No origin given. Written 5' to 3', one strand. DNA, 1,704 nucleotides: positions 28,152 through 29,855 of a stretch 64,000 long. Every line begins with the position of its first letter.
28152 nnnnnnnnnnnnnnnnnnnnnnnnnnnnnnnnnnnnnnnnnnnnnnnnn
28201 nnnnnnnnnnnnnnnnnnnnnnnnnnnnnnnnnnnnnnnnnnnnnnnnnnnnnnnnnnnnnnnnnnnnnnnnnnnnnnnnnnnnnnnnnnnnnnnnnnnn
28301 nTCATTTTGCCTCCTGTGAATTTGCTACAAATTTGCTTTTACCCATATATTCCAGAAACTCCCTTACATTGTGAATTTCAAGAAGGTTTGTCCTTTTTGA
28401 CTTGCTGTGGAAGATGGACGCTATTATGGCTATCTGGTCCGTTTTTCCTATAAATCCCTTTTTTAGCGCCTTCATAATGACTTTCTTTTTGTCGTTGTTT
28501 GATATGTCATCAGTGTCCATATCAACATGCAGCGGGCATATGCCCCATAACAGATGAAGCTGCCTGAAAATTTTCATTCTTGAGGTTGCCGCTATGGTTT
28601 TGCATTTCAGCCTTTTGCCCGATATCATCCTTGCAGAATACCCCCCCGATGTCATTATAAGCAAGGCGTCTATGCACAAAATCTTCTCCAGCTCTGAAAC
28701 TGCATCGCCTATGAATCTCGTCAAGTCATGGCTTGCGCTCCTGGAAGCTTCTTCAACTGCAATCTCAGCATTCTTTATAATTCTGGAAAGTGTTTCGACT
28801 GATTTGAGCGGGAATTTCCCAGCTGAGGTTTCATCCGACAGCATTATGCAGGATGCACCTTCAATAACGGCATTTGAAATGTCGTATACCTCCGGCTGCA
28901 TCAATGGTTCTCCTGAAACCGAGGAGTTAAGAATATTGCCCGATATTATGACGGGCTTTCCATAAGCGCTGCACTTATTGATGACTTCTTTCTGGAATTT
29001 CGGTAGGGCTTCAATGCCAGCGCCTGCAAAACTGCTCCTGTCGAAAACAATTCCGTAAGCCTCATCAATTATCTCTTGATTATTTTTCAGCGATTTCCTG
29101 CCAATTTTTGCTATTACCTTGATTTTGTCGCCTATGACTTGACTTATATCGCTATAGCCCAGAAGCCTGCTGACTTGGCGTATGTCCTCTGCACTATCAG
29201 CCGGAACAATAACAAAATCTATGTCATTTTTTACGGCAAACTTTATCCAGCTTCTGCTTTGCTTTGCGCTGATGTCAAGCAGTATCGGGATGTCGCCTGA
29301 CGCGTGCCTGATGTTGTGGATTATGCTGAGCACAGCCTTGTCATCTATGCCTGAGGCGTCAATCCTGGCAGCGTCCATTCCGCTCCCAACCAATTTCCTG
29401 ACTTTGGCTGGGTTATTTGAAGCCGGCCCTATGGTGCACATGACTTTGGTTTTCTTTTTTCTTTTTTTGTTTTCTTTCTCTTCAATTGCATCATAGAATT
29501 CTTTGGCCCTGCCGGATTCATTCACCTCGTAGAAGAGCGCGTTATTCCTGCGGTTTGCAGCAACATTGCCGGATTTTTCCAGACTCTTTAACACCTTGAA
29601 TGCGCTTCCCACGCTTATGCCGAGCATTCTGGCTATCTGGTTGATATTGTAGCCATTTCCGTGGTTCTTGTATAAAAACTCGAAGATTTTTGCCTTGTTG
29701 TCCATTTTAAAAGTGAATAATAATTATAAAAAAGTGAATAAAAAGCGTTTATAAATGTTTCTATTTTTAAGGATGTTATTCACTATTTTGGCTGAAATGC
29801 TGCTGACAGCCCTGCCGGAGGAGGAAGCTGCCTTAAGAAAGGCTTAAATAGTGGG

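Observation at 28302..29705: Winged-helix DNA-binding domain fused to a catalytically degenerate, lid-less pyruvate kinase scaffold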

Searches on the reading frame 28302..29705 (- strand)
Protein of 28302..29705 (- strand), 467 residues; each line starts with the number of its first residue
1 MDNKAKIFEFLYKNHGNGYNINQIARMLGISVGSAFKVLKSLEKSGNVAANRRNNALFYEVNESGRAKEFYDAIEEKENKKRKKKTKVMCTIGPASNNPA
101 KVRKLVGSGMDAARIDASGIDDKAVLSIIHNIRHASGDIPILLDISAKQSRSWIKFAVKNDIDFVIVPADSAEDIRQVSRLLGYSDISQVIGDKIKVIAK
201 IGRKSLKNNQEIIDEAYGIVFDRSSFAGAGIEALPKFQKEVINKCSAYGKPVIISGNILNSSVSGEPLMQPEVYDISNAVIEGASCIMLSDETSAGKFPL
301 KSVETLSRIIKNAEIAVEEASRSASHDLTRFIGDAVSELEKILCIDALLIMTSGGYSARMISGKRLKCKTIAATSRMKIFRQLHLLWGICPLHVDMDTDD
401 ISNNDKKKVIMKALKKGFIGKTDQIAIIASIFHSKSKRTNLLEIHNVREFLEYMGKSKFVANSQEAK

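Call 3: search_protein_families(library=pfam, proteins=[window:28302-29705:-], max_evalue=1)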
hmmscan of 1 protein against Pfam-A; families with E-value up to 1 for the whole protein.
window:28302-29705:- (467 aa): 21 families
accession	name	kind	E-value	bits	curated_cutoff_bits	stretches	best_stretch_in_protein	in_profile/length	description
PF00224.27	PK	-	4.3e-34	118.5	30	2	147-303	175-328/328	Pyruvate kinase, barrel domain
PF02887.21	PK_C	-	6.9e-19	68.5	28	1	334-445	5-114/114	Pyruvate kinase, alpha/beta domain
PF00478.31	IMPDH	-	0.00027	20.5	25.6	1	54-142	82-149/345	IMP dehydrogenase / GMP reductase domain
PF13551.12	HTH_29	-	0.00069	20.1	28.1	1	16-51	11-45/64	Winged helix-turn helix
PF08279.18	HTH_11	-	0.00074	19.8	25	1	5-48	3-46/55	HTH domain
PF01978.25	TrmB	-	0.0034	17.6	25.6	1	20-59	24-63/68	Sugar-specific transcriptional regulator TrmB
PF01047.28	MarR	-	0.0037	17.5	24.6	1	15-48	15-47/59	MarR family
PF06257.17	VEG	-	0.0041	17.6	25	1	186-221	9-44/73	Biofilm formation stimulator VEG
PF03551.20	PadR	-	0.005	17.2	27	1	10-67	4-71/75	Transcriptional regulator PadR-like family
PF13384.12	HTH_23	-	0.0054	17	24.6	1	11-46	14-45/50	Homeodomain-like domain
PF12802.13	MarR_2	-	0.0067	17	27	1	9-47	12-49/61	MarR family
PF12964.13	DUF3853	-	0.0092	16.6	22.1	0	15-40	43-68/97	Protein of unknown function (DUF3853)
PF13412.12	HTH_24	-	0.0096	15.9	21.9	1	19-46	18-45/48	Winged helix-turn-helix DNA-binding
PF02796.21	HTH_7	-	0.032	14.8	23.8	1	15-39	18-42/45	Helix-turn-helix domain of resolvase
PF09339.16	HTH_IclR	-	0.034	14.4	22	1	15-48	15-48/52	IclR helix-turn-helix domain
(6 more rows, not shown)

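Call 4: search_protein_families(library=ncbifam, proteins=[window:28302-29705:-], max_evalue=1)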
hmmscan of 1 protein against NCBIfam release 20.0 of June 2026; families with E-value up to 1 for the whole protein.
window:28302-29705:- (467 aa): 13 families
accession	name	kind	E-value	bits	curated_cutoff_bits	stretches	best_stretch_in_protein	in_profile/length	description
TIGR01064.1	pyruv_kin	equivalog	1e-57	195.7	306.4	2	149-447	172-476/476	pyruvate kinase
NF004491.0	PRK05826.1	subfamily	4.3e-57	193.6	432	2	150-448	176-476/477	pyruvate kinase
NF004978.0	PRK06354.1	subfamily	6.1e-56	190.1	462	2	150-451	180-482/590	pyruvate kinase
NF004886.0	PRK06247.1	subfamily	2.1e-52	178.4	623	2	149-449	174-472/476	pyruvate kinase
NF006664.0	PRK09206.1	equivalog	1.4e-35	122.8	686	2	140-445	164-468/470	pyruvate kinase PykF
NF005234.0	PRK06739.1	equivalog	9.4e-25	87.3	564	2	152-318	169-333/352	pyruvate kinase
NF011314.0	PRK14725.1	equivalog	9.1e-10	37.5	642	2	79-138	134-194/614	pyruvate kinase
TIGR01884.1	cas_HTH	subfamily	0.00096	18.6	60.2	1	3-61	143-198/202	CRISPR-associated CARF protein Csa3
TIGR01302.1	IMP_dehydrog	equivalog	0.0021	17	481.5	1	67-142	199-269/450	IMP dehydrogenase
NF033788.1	HTH_metalloreg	subfamily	0.026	14.3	55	1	5-64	14-71/77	metalloregulator ArsR/SmtB family transcription factor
TIGR02944.1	suf_reg_Xantho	equivalog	0.079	13.4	110.65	1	7-55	14-62/130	SUF system Fe-S cluster assembly regulator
NF033546.1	transpos_IS21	equivalog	0.14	11.7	160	1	14-80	4-63/294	IS21 family transposase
TIGR03433.1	padR_acidobact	paralog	0.15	12.1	101.8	1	14-68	16-80/101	PadR family transcriptional regulator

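Call 5: search_solved_structures(query=window:28302-29705:-, max_evalue=1, show_alignments=2)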
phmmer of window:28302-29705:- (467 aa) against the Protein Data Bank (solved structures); distinct sequences matched with E-value up to 1: 107 (the best 60 are shown).
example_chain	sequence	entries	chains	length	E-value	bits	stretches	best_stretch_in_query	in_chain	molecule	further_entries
2e28_A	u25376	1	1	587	5.1e-36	127.9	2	147-451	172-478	Pyruvate kinase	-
3t05_A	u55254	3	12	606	2.2e-35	125.8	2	150-449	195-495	Pyruvate kinase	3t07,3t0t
1a49_A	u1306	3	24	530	6.5e-34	121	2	139-426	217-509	PYRUVATE KINASE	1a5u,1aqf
7r6y_A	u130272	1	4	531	6.5e-34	121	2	145-426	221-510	Pyruvate kinase PKM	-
1f3w_A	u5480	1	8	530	1.7e-33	119.6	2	139-426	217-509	PYRUVATE KINASE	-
8f5t_A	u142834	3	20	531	1.7e-33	119.6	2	145-426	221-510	Pyruvate kinase PKM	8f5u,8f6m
1pkn_A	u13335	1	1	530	1.8e-33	119.5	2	145-399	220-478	PYRUVATE KINASE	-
6su1_A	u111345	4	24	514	2.3e-33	119.1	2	147-453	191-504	Pyruvate kinase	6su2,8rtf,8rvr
1f3x_A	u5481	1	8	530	7.7e-33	117.4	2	139-426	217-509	PYRUVATE KINASE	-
3srf_C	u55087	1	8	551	8.6e-33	117.3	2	139-400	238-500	Pyruvate kinase isozymes M1/M2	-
6du6_A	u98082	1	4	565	9.6e-33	117.1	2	139-447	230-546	Pyruvate kinase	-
2g50_A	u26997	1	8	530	1.5e-32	116.4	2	139-426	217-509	Pyruvate kinase isozymes M1/M2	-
3n25_A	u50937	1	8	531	1.5e-32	116.4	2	145-426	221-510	Pyruvate kinase isozymes M1/M2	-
6ech_A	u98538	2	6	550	1.8e-32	116.2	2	149-447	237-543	Pyruvate kinase PKLR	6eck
3qv9_A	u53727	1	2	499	2.1e-32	116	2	146-429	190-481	Pyruvate kinase 2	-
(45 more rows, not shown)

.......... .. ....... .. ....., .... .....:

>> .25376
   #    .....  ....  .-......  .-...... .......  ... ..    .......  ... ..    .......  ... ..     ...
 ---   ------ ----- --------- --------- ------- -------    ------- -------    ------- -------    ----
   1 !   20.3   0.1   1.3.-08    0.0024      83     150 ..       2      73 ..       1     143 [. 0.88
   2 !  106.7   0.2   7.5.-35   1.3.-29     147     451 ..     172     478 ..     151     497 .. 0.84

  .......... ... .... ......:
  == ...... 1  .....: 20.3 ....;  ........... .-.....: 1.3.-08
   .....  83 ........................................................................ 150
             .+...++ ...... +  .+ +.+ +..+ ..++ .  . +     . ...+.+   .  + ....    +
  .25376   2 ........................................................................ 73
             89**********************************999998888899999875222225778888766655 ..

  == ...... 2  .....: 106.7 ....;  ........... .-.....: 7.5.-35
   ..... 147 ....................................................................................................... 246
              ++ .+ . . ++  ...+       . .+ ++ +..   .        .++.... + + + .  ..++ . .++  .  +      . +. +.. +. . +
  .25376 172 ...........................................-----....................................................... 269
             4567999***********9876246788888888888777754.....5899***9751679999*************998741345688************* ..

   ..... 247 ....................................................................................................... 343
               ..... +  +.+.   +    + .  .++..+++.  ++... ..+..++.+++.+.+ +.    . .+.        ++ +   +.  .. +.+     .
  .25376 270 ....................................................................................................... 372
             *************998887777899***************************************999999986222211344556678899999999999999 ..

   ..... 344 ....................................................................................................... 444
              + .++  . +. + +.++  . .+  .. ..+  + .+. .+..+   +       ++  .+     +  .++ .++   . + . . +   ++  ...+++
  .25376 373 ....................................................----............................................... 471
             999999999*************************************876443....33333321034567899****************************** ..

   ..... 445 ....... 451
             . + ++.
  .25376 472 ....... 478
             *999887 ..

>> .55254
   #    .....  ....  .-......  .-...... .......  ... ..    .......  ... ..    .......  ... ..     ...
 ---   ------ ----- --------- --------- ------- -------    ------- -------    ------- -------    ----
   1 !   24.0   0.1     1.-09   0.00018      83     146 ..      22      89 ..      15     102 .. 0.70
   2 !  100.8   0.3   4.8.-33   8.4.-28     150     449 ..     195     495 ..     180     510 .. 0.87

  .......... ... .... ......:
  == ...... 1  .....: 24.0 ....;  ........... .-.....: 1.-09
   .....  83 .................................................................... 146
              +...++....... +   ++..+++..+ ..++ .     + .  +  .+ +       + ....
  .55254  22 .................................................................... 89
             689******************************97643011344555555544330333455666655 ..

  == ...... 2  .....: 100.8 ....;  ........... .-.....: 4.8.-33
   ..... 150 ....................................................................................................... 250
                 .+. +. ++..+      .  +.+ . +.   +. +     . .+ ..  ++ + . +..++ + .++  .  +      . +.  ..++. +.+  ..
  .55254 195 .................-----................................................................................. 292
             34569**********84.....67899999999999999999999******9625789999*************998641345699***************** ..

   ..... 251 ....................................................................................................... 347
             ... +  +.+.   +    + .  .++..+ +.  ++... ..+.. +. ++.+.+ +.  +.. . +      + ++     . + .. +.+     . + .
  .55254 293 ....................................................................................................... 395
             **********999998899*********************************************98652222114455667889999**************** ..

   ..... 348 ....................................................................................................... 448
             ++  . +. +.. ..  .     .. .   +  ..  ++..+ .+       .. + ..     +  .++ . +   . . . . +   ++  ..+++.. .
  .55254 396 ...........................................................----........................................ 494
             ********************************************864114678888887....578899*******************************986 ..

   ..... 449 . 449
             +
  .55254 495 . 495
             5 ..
